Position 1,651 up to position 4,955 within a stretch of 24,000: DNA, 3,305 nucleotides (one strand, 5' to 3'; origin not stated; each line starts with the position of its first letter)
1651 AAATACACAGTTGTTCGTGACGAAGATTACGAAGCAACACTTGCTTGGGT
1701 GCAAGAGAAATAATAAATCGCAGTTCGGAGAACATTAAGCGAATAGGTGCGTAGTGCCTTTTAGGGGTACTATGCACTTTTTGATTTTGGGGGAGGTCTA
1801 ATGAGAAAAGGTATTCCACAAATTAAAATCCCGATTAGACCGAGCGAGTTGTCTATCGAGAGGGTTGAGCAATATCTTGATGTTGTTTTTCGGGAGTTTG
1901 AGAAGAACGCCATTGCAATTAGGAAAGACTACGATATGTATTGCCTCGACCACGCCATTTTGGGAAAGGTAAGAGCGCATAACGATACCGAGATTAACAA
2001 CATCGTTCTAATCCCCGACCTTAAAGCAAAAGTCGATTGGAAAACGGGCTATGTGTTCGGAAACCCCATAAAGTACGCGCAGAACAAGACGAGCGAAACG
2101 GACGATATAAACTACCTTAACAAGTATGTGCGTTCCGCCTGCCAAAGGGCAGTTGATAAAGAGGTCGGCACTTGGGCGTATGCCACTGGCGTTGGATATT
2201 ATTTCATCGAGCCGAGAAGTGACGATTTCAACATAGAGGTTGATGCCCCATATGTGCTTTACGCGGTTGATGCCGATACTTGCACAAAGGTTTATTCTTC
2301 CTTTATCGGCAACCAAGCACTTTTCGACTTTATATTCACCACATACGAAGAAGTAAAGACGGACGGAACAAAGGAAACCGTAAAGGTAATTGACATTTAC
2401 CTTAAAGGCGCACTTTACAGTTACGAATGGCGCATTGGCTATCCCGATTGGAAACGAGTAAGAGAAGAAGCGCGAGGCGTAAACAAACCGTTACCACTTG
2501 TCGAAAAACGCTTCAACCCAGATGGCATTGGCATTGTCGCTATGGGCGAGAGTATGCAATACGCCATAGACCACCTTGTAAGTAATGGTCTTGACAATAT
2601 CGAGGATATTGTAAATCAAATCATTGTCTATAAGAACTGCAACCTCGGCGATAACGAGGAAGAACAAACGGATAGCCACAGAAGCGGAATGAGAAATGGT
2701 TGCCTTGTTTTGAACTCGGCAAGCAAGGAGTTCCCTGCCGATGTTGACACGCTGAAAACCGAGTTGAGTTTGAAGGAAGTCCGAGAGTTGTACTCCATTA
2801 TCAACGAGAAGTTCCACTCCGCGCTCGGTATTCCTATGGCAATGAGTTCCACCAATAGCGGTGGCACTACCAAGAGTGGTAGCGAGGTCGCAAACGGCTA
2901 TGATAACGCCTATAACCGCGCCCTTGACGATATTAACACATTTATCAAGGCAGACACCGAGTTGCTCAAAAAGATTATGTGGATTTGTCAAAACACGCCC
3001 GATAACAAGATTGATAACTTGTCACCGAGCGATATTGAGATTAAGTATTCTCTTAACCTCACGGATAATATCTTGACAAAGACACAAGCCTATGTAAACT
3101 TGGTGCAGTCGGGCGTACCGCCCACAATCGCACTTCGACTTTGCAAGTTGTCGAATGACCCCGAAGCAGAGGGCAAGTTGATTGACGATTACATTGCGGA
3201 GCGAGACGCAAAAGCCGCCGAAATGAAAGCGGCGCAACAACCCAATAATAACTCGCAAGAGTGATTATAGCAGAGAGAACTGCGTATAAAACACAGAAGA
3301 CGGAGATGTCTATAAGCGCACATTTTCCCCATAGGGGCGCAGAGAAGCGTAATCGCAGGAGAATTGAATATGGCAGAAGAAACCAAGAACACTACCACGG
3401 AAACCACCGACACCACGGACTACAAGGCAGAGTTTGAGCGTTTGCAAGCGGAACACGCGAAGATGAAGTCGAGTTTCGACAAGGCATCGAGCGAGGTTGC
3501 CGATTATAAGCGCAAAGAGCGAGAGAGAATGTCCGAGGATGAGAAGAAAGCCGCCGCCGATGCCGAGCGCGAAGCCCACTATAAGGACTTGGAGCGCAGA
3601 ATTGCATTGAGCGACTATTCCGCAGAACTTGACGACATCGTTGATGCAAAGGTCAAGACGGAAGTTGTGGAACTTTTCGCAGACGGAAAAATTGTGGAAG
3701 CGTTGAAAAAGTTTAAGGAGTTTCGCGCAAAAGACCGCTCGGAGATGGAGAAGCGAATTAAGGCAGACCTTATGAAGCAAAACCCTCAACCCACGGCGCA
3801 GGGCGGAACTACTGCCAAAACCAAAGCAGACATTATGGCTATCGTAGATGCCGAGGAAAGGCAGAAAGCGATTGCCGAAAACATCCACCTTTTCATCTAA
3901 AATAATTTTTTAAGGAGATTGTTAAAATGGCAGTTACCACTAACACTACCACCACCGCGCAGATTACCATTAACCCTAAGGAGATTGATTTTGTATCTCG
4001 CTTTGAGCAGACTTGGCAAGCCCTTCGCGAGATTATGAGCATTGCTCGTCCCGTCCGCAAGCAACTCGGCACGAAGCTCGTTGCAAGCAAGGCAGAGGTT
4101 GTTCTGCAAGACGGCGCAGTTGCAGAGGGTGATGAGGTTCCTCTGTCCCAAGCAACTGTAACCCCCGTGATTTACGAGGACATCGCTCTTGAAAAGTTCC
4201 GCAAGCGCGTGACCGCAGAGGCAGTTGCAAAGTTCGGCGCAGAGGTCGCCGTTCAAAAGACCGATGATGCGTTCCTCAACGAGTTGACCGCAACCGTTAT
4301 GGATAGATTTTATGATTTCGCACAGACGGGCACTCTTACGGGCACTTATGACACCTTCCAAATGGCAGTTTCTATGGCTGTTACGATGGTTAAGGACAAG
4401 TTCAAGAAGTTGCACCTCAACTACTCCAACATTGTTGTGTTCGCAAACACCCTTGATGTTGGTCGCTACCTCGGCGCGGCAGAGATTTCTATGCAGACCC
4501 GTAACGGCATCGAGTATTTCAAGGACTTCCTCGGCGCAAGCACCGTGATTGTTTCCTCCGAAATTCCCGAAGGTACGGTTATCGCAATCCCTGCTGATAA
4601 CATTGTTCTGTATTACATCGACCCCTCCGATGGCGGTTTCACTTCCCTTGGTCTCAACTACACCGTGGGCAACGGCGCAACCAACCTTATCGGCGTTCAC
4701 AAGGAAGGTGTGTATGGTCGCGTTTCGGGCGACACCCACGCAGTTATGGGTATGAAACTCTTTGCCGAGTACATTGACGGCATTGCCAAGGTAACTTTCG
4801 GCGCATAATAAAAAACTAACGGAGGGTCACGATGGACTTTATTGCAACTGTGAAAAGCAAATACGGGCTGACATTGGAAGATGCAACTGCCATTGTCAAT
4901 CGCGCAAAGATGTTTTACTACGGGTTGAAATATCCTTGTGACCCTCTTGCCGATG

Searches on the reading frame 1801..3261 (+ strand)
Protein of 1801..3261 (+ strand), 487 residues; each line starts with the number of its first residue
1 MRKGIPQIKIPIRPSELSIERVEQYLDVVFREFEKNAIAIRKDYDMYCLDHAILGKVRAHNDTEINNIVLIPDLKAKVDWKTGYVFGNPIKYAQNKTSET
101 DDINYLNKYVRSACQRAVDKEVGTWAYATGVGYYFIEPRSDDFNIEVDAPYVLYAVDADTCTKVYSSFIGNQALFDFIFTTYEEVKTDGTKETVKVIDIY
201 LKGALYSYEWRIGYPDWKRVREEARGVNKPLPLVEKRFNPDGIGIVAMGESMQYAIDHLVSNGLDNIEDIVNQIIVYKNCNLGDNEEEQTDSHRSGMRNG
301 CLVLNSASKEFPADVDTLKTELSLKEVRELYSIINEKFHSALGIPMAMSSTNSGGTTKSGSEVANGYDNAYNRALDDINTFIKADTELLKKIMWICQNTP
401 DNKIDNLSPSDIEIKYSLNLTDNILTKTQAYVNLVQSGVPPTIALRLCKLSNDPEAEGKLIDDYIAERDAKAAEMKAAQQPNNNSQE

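Call 7: search_protein_families(library=phrogs, proteins=[window:1801-3261:+], max_evalue=0.001)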
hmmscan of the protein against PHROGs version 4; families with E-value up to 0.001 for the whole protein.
window:1801-3261:+ (487 aa): 2 families
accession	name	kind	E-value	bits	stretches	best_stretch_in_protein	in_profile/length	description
phrog_64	-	head and packaging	9.1e-37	127.7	1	36-483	89-513/547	portal protein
phrog_8065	-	unknown function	0.00071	20.7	0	18-108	41-129/165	-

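Call 124: search_dna_similar(query=window:1801-3261:+, collection=phages, mode=protein, max_rows=15, max_evalue=1e-10)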
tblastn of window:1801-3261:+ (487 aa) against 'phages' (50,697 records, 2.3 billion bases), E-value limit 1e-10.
Records with a match: 5; places in all: 5; records where one place covers at least 80% of the query: 5.
Best place of each record, by identity: <60% 5.
By first word of the organism name: Bacteriophage 4; Dulem 1.
By host as written in the record: - 4; Propithecus coquereli 1.
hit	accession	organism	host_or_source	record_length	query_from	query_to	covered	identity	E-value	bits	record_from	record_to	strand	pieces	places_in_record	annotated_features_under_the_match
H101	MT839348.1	Bacteriophage sp.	human fecal samples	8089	11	487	98%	24.5%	8e-25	114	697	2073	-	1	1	record has no annotation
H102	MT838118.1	Bacteriophage sp.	human fecal samples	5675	64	480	86%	25.1%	2e-13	79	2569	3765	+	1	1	record has no annotation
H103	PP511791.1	Dulem virus 39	Propithecus coquereli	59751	61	455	81%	25.6%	5e-12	75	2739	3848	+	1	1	portal protein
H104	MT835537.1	Bacteriophage sp.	human fecal samples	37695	44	471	88%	22.7%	6e-21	102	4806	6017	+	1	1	record has no annotation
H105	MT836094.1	Bacteriophage sp.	human fecal samples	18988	33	454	87%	22.5%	3e-15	85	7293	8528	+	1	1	record has no annotation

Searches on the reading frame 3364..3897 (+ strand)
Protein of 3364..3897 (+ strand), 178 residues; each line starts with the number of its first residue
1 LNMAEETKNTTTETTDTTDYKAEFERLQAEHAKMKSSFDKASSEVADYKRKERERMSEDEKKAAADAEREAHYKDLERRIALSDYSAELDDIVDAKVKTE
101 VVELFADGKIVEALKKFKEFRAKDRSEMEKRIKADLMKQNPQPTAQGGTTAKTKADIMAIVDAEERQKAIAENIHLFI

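Call 7: search_protein_families(library=phrogs, proteins=[window:3364-3897:+], max_evalue=0.001)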
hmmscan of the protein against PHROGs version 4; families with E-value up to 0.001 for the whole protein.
window:3364-3897:+ (178 aa): 1 family
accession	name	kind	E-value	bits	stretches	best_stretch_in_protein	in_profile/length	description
phrog_172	-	head and packaging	2.3e-08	35.4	1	3-177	30-218/229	head scaffolding protein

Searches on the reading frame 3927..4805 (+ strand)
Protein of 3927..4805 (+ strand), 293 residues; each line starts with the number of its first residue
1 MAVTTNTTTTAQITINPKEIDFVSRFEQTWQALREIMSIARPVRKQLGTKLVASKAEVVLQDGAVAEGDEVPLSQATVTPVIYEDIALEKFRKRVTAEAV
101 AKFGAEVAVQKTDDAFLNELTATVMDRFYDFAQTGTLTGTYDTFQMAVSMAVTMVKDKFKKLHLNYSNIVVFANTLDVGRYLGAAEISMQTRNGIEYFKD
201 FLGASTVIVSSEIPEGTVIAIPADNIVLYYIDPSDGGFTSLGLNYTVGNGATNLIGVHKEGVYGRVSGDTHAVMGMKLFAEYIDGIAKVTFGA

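Call 7: search_protein_families(library=phrogs, proteins=[window:3927-4805:+], max_evalue=0.001)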
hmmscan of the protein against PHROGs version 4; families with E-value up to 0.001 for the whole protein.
window:3927-4805:+ (293 aa): 1 family
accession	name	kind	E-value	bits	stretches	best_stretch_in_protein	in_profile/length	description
phrog_544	-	head and packaging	8.8e-35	121.5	1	6-292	3-274/282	major head protein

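Call 103: find_related_loci(query=window:3927-4805:+, collection=viral_contigs, flank=500)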
Query window:3927-4805:+ (293 aa) in viral_contigs; peptide patterns used: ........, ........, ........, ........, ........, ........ (x = any residue, [..] = any of these).
17 stretches matched a pattern; 6 encode a relative of the query (tblastn E <= 1e-3); 5 distinct loci.
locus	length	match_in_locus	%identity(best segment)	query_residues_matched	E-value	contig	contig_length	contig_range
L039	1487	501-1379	77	1-293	1e-165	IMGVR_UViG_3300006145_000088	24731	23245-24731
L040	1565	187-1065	77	1-293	2e-164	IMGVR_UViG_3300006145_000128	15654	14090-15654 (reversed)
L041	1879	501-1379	77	1-293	3e-162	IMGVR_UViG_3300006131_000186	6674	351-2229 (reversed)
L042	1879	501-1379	76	1-293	1e-158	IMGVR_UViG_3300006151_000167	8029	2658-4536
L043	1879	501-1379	80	1-293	8e-158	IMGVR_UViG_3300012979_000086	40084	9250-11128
